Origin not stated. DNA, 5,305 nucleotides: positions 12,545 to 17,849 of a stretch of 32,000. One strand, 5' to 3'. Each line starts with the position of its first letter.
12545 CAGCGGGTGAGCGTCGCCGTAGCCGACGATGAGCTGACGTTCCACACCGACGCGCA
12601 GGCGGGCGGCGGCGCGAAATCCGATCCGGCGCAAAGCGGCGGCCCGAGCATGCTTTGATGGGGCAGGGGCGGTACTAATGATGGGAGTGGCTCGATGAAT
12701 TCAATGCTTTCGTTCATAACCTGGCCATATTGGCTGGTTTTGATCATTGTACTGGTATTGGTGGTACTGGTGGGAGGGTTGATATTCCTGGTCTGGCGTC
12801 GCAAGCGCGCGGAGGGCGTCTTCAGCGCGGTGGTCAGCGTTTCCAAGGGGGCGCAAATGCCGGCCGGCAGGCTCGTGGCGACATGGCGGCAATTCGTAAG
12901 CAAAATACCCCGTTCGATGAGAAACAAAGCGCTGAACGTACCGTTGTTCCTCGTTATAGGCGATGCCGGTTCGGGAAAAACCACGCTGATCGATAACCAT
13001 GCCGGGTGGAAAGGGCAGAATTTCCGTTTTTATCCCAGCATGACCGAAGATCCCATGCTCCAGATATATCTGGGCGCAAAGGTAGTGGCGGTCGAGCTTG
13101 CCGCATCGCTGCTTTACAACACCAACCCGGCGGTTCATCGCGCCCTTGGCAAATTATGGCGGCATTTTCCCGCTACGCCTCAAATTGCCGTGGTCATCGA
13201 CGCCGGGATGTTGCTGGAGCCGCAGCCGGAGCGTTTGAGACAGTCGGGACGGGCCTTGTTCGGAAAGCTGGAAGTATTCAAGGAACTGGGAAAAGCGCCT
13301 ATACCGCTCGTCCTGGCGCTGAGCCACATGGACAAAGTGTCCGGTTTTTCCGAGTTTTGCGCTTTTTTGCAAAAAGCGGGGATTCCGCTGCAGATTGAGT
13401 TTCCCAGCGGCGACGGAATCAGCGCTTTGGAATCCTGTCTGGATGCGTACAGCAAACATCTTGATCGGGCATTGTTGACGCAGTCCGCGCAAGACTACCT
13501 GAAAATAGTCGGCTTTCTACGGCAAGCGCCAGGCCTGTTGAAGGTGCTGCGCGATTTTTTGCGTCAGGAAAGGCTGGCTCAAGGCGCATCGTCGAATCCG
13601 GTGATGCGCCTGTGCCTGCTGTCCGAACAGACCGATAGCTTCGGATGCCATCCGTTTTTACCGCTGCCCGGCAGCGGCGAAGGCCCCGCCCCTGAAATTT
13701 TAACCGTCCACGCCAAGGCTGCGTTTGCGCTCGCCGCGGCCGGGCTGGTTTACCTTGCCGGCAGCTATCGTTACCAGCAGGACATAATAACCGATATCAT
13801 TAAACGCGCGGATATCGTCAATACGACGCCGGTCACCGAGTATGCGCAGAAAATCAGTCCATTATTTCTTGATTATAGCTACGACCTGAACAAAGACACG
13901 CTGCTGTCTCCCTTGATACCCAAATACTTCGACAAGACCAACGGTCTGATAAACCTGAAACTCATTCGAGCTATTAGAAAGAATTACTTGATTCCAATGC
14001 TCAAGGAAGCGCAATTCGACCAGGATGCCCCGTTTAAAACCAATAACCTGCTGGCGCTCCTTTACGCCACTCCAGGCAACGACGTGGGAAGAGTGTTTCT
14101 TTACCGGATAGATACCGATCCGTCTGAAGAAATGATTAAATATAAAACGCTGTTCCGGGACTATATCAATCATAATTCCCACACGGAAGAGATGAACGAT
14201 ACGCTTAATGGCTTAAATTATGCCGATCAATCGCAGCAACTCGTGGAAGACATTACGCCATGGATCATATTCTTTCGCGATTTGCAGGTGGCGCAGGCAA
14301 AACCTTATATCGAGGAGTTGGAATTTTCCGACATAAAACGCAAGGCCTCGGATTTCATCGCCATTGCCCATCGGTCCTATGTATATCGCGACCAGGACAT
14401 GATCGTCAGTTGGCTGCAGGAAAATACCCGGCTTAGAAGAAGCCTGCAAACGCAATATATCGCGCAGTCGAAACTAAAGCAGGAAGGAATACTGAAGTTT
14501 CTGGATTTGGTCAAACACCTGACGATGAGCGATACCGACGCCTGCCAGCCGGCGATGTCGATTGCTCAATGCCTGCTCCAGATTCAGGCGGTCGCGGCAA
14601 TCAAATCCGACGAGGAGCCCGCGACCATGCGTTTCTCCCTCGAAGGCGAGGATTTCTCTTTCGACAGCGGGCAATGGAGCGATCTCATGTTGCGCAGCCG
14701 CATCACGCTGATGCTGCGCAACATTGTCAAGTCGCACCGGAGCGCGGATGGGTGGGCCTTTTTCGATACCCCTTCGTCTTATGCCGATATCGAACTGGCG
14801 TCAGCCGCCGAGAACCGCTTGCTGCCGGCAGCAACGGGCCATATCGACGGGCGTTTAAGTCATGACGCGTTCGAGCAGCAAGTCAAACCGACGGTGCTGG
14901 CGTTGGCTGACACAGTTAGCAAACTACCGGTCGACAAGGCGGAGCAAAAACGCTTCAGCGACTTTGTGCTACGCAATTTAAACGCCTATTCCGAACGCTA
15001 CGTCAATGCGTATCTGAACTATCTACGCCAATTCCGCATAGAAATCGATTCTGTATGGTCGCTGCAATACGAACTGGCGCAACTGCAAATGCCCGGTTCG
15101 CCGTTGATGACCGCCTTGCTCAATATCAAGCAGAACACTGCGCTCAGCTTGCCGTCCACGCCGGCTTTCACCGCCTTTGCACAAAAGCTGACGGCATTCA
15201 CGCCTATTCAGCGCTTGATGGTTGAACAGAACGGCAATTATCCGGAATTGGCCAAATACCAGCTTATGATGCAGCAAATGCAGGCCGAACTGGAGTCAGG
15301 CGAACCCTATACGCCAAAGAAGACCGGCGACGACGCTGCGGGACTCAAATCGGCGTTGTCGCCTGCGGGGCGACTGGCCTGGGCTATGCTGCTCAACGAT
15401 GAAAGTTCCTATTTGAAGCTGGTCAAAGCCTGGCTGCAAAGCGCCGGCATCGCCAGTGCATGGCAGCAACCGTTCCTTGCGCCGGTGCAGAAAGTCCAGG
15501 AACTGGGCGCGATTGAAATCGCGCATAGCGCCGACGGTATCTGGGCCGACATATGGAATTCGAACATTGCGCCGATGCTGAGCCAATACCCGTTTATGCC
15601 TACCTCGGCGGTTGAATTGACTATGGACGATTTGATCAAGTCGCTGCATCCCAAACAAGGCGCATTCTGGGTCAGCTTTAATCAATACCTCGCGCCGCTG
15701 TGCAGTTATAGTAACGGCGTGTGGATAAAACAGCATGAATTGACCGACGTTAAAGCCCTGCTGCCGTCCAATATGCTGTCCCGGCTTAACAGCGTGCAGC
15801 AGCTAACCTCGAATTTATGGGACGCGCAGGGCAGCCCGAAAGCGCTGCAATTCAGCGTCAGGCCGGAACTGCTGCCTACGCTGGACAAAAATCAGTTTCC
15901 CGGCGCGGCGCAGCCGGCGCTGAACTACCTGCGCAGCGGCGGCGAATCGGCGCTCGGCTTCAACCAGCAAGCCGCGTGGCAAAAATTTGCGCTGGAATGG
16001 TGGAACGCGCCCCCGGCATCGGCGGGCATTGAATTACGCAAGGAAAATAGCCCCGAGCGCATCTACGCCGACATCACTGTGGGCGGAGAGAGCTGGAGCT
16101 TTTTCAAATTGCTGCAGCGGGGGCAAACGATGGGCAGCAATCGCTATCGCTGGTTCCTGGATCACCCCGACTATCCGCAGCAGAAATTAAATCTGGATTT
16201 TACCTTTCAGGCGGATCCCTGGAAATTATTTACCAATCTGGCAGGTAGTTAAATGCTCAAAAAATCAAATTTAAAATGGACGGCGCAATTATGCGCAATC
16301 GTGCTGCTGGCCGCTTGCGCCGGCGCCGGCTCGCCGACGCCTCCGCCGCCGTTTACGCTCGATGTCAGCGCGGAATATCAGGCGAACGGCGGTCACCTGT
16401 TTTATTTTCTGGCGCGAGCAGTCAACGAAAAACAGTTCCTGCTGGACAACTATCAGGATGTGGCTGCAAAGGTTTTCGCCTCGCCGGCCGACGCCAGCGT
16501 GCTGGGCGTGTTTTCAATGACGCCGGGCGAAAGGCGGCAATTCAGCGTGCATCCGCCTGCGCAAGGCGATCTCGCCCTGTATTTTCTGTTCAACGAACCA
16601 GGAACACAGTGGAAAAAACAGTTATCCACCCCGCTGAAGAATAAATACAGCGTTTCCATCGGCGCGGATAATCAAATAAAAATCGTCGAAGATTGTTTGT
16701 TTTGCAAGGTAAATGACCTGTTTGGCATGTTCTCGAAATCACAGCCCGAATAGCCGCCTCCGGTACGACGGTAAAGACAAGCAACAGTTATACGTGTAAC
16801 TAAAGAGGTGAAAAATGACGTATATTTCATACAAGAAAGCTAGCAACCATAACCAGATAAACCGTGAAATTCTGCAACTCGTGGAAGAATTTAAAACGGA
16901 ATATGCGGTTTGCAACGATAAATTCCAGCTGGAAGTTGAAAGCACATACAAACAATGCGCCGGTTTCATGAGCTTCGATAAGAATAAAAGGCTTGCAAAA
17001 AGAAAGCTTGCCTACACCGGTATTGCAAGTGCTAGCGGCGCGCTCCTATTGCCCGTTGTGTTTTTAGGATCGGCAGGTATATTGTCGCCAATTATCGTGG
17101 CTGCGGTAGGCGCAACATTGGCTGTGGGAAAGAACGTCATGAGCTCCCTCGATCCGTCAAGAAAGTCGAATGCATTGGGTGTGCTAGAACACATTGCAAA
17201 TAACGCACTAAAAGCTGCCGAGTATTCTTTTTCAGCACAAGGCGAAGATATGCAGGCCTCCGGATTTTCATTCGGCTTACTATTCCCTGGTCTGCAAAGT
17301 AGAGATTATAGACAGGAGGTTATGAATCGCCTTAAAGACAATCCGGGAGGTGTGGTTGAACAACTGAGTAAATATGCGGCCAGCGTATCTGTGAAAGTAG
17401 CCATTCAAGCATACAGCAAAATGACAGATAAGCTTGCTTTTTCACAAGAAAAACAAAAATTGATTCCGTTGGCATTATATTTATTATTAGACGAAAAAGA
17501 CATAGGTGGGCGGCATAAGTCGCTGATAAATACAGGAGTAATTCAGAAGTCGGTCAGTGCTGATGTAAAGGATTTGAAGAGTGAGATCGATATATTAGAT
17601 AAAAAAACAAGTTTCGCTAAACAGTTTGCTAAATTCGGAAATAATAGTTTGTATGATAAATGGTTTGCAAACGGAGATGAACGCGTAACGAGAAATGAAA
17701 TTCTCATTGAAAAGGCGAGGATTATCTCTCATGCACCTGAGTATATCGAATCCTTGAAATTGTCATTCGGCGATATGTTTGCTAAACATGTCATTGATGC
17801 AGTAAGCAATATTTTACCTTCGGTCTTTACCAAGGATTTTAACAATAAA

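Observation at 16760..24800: AT-rich four-gene orphan island fused to the 3' end of the T6SS locus: candidate new, possibly anti-eukaryotic, effector set without immunity genes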

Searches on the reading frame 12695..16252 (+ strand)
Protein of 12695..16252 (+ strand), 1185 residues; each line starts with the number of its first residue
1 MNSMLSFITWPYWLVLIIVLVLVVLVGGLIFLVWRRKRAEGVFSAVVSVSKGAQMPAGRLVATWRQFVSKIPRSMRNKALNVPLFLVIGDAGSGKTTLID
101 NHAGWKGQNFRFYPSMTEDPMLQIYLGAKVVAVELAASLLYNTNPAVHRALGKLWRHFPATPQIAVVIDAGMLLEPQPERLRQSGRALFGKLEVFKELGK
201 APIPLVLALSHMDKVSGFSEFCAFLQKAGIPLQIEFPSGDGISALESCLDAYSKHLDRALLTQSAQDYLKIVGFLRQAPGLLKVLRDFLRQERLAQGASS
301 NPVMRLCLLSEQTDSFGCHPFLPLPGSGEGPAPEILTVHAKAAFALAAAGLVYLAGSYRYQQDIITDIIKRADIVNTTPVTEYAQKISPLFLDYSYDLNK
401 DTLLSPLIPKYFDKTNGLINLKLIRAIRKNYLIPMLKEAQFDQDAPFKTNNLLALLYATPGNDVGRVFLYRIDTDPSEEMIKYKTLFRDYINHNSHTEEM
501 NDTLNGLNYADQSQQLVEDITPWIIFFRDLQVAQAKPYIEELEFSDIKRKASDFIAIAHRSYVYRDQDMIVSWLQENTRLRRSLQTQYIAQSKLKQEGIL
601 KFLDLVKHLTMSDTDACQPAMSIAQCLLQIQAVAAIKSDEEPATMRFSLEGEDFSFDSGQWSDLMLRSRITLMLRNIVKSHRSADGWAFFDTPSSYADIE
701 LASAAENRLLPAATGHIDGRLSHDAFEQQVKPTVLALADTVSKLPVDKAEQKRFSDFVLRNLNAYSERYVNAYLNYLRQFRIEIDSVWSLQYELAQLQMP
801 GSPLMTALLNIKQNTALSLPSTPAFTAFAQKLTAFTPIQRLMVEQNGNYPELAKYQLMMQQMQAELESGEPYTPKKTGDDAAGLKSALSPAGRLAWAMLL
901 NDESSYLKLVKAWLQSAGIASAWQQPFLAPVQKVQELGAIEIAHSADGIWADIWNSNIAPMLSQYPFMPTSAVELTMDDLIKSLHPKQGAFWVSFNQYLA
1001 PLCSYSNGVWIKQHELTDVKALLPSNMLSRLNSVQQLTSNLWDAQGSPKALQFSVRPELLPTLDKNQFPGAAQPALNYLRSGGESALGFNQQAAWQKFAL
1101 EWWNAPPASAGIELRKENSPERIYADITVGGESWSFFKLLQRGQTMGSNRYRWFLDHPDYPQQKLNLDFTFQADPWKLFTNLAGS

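Call 6: search_protein_families(library=pfam, proteins=[window:12695-16252:+])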
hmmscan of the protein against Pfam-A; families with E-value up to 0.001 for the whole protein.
window:12695-16252:+ (1185 aa): 1 family
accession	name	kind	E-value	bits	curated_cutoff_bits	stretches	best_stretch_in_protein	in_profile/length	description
PF14331.11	IcmF-related_N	-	0.00013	21.8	25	1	164-228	27-91/259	IcmF-related N-terminal domain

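Call 35: find_related_loci(query=window:12695-16252:+, collection=genome_contigs, flank=10000)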
Query window:12695-16252:+ (1185 aa) in genome_contigs; peptide patterns used: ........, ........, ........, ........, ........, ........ (x = any residue, [..] = any of these).
34 stretches matched a pattern; 1 encode a relative of the query (tblastn E <= 1e-3); 1 distinct loci.
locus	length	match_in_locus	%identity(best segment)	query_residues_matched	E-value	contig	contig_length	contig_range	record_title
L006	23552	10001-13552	51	1-1185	0e+0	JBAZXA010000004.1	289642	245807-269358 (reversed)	MAG: Methylococcaceae bacterium isolate SO_2017_GW1_45 NODE_300_length_289642_cov_42.089035_OW334_2017, whole genome sho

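Call 40: search_protein_families(library=pfam, proteins=[L006:1404-2477:+, L006:3485-5233:+, L006:5402-6895:+, L006:14070-14408:+, L006:14958-15287:+, L006:15536-16339:-, L006:17003-19012:+, L006:19525-20415:+, L006:21290-22669:+, L006:22632-23237:+], max_evalue=0.01)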
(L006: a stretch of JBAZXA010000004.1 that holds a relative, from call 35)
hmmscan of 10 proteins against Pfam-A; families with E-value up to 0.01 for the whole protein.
L006:1404-2477:+ (357 aa): 1 family
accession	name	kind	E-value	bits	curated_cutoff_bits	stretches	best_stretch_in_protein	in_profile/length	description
PF13248.11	Zn_ribbon_3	-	0.0048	16.8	27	1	164-177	3-16/26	zinc-ribbon domain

L006:3485-5233:+ (582 aa): 1 family
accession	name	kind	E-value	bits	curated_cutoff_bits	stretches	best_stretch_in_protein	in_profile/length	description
PF02338.25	OTU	-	0.0077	17.2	23.3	0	447-545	2-87/128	OTU-like cysteine protease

L006:5402-6895:+ (497 aa): 2 families
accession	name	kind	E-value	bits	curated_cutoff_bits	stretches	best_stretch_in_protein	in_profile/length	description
PF13699.11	eCIS_core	-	5.3e-19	68.6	22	1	37-108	2-77/79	eCIS core domain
PF18686.6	DUF5636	-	5.7e-11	43.4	25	1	187-297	2-123/193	Family of unknown function (DUF5636)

L006:14070-14408:+ (112 aa): 1 family
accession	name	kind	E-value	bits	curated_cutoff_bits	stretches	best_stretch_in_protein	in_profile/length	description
PF00226.36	DnaJ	-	4.1e-20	72.1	27.8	1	7-70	1-63/63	DnaJ domain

L006:14958-15287:+ (109 aa): 3 families
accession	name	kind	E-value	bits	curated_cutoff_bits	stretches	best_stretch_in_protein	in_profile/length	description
PF18480.7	DUF5615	-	3.8e-28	98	23.8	1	1-105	1-105/110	Domain of unknown function (DUF5615)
PF18478.7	PIN_10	-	5.4e-06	26.8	26.2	1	1-58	1-62/84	PIN like domain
PF01927.22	Mut7-C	-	0.0024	18.4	23.3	1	1-65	1-59/146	Mut7-C RNAse domain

L006:15536-16339:- (267 aa): 1 family
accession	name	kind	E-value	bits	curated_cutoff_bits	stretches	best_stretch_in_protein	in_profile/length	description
PF06167.18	Peptidase_M90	-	6.8e-87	291.5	26.2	1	7-248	4-243/243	Glucose-regulated metallo-peptidase M90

L006:17003-19012:+ (669 aa): 5 families
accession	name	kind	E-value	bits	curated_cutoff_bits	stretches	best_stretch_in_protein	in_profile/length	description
PF08238.18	Sel1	-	5.1e-116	375.5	30.7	12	93-128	1-36/36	Sel1 repeat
PF23310.1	TPR_27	-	5.2e-15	55.5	27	1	434-505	13-83/110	Plant tetratrico peptide repeats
PF13424.12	TPR_12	-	0.0024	18.4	30.1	0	198-224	42-68/77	Tetratricopeptide repeat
PF13181.12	TPR_8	-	0.0034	17.9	25.7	1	202-224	2-24/34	Tetratricopeptide repeat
PF07719.23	TPR_2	-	0.0056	17.2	27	0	202-224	2-24/34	Tetratricopeptide repeat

L006:19525-20415:+ (296 aa): 0 families

L006:21290-22669:+ (459 aa): 3 families
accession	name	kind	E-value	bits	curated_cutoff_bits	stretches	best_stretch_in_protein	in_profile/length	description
PF00006.31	ATP-synt_ab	-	1.2e-50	172.6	29.5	1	142-335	3-197/213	ATP synthase alpha/beta family, nucleotide-binding domain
PF22919.1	ATP-synt_VA_C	-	3.9e-15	56.2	24.7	1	351-443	4-101/101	C-terminal domain of V and A type ATP synthase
PF02874.29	ATP-synt_ab_N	-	9.1e-07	29.7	20.9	1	11-83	1-69/69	ATP synthase alpha/beta family, beta-barrel domain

L006:22632-23237:+ (201 aa): 1 family
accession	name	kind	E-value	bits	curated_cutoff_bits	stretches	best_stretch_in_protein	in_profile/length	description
PF01813.22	ATP-synt_D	-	1.1e-35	123.7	25.7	1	14-193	5-196/196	ATP synthase subunit D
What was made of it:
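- L006 has unrelated housekeeping-type genes after tssJ (call 40).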

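Call 66: search_protein_families(library=ncbifam, proteins=[window:12695-16252:+], max_evalue=0.01)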
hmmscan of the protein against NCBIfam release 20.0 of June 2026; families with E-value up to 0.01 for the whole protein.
window:12695-16252:+ (1185 aa): 2 families
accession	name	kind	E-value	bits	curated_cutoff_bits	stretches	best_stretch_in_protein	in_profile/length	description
TIGR03348.1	VI_IcmF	equivalog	4.3e-16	58.1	388.15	2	763-1150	742-1128/1168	type VI secretion system membrane subunit TssM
NF038226.1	IcmF_IVB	equivalog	9e-07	27.2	1000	1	68-257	12-195/973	type IVB secretion system protein IcmF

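Call 72: find_related_loci(query=A4, collection=metagenome_contigs, flank=10000)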
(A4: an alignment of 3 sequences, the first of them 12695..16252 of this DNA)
Query A4 (1185 aa) in metagenome_contigs; peptide patterns used: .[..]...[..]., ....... (x = any residue, [..] = any of these).
600 stretches matched a pattern, but none encodes a relative of the query by tblastn (E <= 1e-3).

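Call 80: search_protein_families(library=ncbifam, proteins=[L006:1404-2477:+, L006:93-1301:+, L006:13559-14020:+], max_evalue=0.01)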
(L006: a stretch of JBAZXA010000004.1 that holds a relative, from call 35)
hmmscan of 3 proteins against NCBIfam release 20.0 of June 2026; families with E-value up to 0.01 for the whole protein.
L006:1404-2477:+ (357 aa): 0 families

L006:93-1301:+ (402 aa): 0 families

L006:13559-14020:+ (153 aa): 1 family
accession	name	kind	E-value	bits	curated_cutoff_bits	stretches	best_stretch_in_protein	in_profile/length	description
NF041245.1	T6SS_IglE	equivalog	3.1e-11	43.4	75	1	9-140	2-130/131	type VI secretion system lipoprotein IglE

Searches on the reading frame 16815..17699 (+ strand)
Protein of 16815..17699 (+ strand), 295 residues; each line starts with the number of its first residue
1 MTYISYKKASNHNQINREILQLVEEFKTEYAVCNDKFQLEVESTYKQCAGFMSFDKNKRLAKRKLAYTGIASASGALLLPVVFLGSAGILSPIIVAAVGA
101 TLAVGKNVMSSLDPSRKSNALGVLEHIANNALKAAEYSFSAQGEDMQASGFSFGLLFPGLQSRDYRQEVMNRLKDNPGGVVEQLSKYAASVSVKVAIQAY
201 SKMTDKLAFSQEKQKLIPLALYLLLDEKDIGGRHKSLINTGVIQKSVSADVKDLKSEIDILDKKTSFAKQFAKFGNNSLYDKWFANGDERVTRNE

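Call 20: search_protein_families(library=pfam, proteins=[window:16815-17699:+], max_evalue=10)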
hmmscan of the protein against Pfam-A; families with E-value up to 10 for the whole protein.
window:16815-17699:+ (295 aa): 0 families
